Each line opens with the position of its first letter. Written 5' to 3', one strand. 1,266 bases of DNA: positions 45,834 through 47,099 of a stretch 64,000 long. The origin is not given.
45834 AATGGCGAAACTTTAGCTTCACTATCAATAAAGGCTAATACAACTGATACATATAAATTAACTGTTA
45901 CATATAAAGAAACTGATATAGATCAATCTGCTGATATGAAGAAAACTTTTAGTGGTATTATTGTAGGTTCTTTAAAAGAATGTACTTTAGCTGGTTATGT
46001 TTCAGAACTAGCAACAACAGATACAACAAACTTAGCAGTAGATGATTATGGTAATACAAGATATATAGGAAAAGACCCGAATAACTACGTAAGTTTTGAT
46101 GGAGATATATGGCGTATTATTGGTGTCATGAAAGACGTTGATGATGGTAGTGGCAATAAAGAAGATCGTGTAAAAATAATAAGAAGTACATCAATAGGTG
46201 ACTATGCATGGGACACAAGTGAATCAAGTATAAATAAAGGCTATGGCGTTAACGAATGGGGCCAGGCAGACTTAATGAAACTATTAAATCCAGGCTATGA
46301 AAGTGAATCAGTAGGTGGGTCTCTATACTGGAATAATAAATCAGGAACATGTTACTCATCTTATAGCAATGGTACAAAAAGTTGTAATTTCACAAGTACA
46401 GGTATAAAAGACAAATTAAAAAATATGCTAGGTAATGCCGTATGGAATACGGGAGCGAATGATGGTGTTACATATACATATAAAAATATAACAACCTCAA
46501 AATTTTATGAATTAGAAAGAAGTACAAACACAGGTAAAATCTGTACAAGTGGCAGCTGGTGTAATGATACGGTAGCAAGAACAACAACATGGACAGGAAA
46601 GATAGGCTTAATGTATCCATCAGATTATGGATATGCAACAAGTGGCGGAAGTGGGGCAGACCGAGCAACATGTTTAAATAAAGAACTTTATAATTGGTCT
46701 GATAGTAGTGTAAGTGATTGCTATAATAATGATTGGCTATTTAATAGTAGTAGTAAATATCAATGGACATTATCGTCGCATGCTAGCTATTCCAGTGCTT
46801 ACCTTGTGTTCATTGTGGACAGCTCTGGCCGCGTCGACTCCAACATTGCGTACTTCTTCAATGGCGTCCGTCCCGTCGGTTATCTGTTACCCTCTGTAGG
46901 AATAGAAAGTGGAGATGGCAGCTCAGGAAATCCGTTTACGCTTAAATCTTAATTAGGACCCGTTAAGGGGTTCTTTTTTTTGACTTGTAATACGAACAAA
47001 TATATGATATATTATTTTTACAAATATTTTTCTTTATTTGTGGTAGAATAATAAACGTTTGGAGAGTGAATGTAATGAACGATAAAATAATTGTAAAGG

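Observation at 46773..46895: Adenine-depleted segment rich in C-ending codons at the 3' end of paralog 45462: DGR variable-region-like signature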

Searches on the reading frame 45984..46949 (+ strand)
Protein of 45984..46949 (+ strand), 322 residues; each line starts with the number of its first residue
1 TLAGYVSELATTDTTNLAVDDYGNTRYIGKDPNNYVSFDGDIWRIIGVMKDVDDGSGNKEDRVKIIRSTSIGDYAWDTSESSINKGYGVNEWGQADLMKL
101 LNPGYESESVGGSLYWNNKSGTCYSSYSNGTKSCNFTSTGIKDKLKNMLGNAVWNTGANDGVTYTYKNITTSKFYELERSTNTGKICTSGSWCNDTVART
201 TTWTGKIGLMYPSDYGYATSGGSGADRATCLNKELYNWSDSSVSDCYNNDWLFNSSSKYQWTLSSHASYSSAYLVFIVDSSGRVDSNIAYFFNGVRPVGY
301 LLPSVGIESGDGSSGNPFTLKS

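Call 72: search_protein_families(library=pfam, alignment_id=A5, max_evalue=1)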
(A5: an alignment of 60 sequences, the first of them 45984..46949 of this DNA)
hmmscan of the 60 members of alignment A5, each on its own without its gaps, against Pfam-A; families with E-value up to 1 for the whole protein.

A. member 1, window:45984-46949:+ (322 aa): 1 family
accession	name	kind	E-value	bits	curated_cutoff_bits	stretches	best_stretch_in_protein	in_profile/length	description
PF21391.3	tyr_de_CO2_C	-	0.67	10.3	27.2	0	214-255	35-76/141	Tyrosine decarboxylase, C-terminal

B. families by the number of members that match (of 60 scanned): 24 families
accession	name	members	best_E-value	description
PF12389.13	Peptidase_M73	21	8.3e-06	Camelysin metallo-endopeptidase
PF23619.1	Ig_VWA7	7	0.0055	VWA7 Ig-like domain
PF19789.6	DUF6273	5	0.01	Domain of unknown function (DUF6273)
PF07006.16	DUF1310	4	0.073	Protein of unknown function (DUF1310)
PF15606.11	Ntox34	3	0.0073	Bacterial toxin 34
PF21440.4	aSelB_III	2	0.2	Archaeal selenocysteine-specific elongation factor, domain III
PF11892.13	PpnN_C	2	0.31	Pyrimidine/purine nucleotide monophosphate nucleosidase, C-terminal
PF13786.12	DUF4179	1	0.00097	Domain of unknown function (DUF4179)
PF21015.2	Ybfg_C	1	0.0015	Ybfg C-terminal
PF24800.1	DUF7702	1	0.037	Domain of unknown function (DUF7702)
PF00959.24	Phage_lysozyme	1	0.051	Phage lysozyme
PF09545.15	RE_AccI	1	0.073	AccI restriction endonuclease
PF00419.26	Fimbrial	1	0.08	Fimbrial protein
PF09402.16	MSC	1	0.085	Man1-Src1p-C-terminal domain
PF13800.11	Sigma_reg_N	1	0.1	Sigma factor regulator N-terminal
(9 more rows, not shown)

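Call 74: predict_structure(alignment_id=A5)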
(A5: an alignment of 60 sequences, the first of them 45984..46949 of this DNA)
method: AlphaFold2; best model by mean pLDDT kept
length: 322 residues; sequences in the alignment: 60
mean_pLDDT: 80.6   pTM: 0.86
mean pLDDT of the five models: 80.6, 78.6, 74.1, 73.2, 58.2
residues with pLDDT >= 90: 117; 70-90: 120; 50-70: 82; < 50: 3
segments of 3 or more residues with pLDDT < 50: none
pLDDT, mean of each block of 10 residues (from residue 1): 95 92 92 94 95 93 93 73 58 73 85 89 82 90 95 72 67 74 59 60 84 84 89 81 84 65 54 64 67 84 97 96 92
secondary structure, 60 per line:
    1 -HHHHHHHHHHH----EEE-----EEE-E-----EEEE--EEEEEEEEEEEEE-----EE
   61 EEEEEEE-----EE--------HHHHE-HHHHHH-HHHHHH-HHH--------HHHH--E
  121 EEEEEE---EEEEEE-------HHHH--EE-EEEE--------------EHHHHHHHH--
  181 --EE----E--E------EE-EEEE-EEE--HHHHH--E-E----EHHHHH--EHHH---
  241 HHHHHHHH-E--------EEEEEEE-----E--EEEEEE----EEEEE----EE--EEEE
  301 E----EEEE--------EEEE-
elements in order: H2-12 E17-19 E25-27 E35-38 E41-53 E59-67 H83-86 H89-94 H96-101 H114-117 E120-126 E130-135 H143-146 E152-155 H171-178 E202-205 E207-209 H212-216 H227-231 H241-248 E259-265 E274-279 E284-288 E297-301 E306-309 E318-321

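Call 78: fold_search(model_id=the predicted structure, library=pdb)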
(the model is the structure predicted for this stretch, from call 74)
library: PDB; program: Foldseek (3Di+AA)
matches with E <= 10: 198; with E <= 0.001: 1
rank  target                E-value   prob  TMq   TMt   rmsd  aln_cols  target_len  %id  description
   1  9qa6                  1.5e-06  1.00  0.48  0.20   6.7       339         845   14  Cryo-EM structure of Thomasclavelia ramosa IgA peptidase (IgAse) active site mutant (S32-N876) (released 2025-06-25)
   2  8put_E                1.2e+00  0.04  0.08  0.17   3.8        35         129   23  IF5A in complex with Deoxyhypusine synthase (released 2024-07-03)
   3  1iz6_C                1.3e+00  0.04  0.08  0.17   4.4        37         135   19  Crystal Structure of Translation Initiation Factor 5A from Pyrococcus Horikoshii (released 2003-01-28)
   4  8x0v_F                1.3e+00  0.02  0.09  0.13  11.1        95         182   12  Crystal structure of cupin-like fold protein StrC in complex with substrate analogue from Stachybotrys sp.g12 (released 2024-09-11)
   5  8x0v_A                1.3e+00  0.01  0.08  0.11  10.1        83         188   11  Crystal structure of cupin-like fold protein StrC in complex with substrate analogue from Stachybotrys sp.g12 (released 2024-09-11)
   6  1bkb                  1.5e+00  0.04  0.08  0.16   4.1        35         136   23  INITIATION FACTOR 5A FROM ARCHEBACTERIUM PYROBACULUM AEROPHILUM (released 1998-11-04)
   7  1ueb_A                1.6e+00  0.08  0.09  0.14   6.9        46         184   20  Crystal structure of translation elongation factor P from Thermus thermophilus HB8 (released 2004-05-25)
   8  2p6y                  1.7e+00  0.02  0.07  0.14  10.3        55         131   13  X-ray structure of the protein Q9KM02_VIBCH from Vibrio cholerae at the resolution 1.63 A. Northeast Structural Genomics (released 2007-06-05)
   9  8x0u_B                1.7e+00  0.01  0.08  0.12  10.7        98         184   11  Crystal structure of cupin-like fold protein StrC from Stachybotrys sp.g12 (released 2024-09-11)
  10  8put_F                1.8e+00  0.04  0.08  0.17   3.7        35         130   23  IF5A in complex with Deoxyhypusine synthase (released 2024-07-03)
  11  8x0u_A                1.9e+00  0.01  0.08  0.11  11.0        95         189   14  Crystal structure of cupin-like fold protein StrC from Stachybotrys sp.g12 (released 2024-09-11)
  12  1yby_B                2.0e+00  0.08  0.08  0.13   4.3        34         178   26  Conserved hypothetical protein Cth-95 from Clostridium thermocellum (released 2005-02-01)
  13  1ueb_B                2.2e+00  0.07  0.09  0.15   6.9        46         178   20  Crystal structure of translation elongation factor P from Thermus thermophilus HB8 (released 2004-05-25)
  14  4v6a_AV               2.3e+00  0.07  0.09  0.15   6.9        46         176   20  Structure of EF-P bound to the 70S ribosome. (released 2014-07-09)
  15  1dxk                  2.3e+00  0.01  0.08  0.11   8.1        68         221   12  Metallo-beta-lactamase from Bacillus cereus 569/H/9 C168S mutant (released 2000-08-25)
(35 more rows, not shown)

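Call 79: fold_search(model_id=the predicted structure, library=viral)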
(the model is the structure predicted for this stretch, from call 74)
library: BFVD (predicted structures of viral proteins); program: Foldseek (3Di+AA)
matches with E <= 10: 250; with E <= 0.001: 5
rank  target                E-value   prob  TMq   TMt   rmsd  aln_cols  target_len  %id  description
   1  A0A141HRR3            2.1e-06  1.00  0.45  0.12  10.4       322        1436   16  (no name in the UniProt tables at hand)
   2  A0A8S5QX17            1.9e-04  1.00  0.34  0.19  15.7       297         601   15  Concanavalin A-like lectin/glucanase superfamily protein [Siphoviridae sp. ctcuE16]
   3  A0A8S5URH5            2.6e-04  1.00  0.39  0.39   8.9       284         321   12  Uncharacterized protein [Myoviridae sp. ctsIb3]
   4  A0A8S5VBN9            2.7e-04  1.00  0.35  0.35   9.3       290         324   13  DUF6273 domain-containing protein [Myoviridae sp. ctbEa13]
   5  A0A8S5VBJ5            3.1e-04  1.00  0.40  0.48  14.8       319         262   13  ATP-binding sugar transporter [Myoviridae sp. ctbEa13]
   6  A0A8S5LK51            1.3e-03  1.00  0.40  0.35   7.3       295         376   14  DUF6273 domain-containing protein [Siphoviridae sp. ctnhN1]
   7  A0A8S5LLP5            1.4e-03  0.99  0.37  0.18   8.1       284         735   15  Interferon alpha/beta receptor 1, Interferon I interferon signaling complex [Siphoviridae sp. ctvok7]
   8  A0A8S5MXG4            1.4e-03  0.99  0.32  0.17   9.3       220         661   16  DUF6273 domain-containing protein [Siphoviridae sp. ct91l7]
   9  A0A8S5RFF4            2.5e-03  0.95  0.38  0.24  12.0       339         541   10  Uncharacterized protein [virus sp. ctQmo6]
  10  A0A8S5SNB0            3.6e-03  1.00  0.35  0.64   6.2       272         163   11  DUF6273 domain-containing protein [Siphoviridae sp. ctCb814]
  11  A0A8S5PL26            3.8e-03  0.97  0.36  0.25  12.0       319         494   12  DUF6273 domain-containing protein [Siphoviridae sp. ctOSJ35]
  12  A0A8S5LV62            4.3e-03  0.87  0.36  0.28  12.1       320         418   14  Uncharacterized protein [Siphoviridae sp. ctFn287]
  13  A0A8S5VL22            8.0e-03  0.98  0.42  0.20   8.0       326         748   10  (no name in the UniProt tables at hand)
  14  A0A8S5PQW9            8.0e-03  0.93  0.39  0.26   9.3       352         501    9  DUF6273 domain-containing protein [Podoviridae sp. ct8dV2]
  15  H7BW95                8.5e-03  0.91  0.35  0.24  10.4       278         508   18  (no name in the UniProt tables at hand)
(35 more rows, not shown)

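Call 91: search_protein_families(library=phrogs, proteins=[window:45984-46949:+], max_evalue=0.001)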
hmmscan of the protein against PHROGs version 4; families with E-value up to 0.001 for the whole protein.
window:45984-46949:+ (322 aa): 1 family
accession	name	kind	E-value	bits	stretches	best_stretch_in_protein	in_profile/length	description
phrog_9958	-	unknown function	0.00043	20.7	0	259-309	129-182/210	-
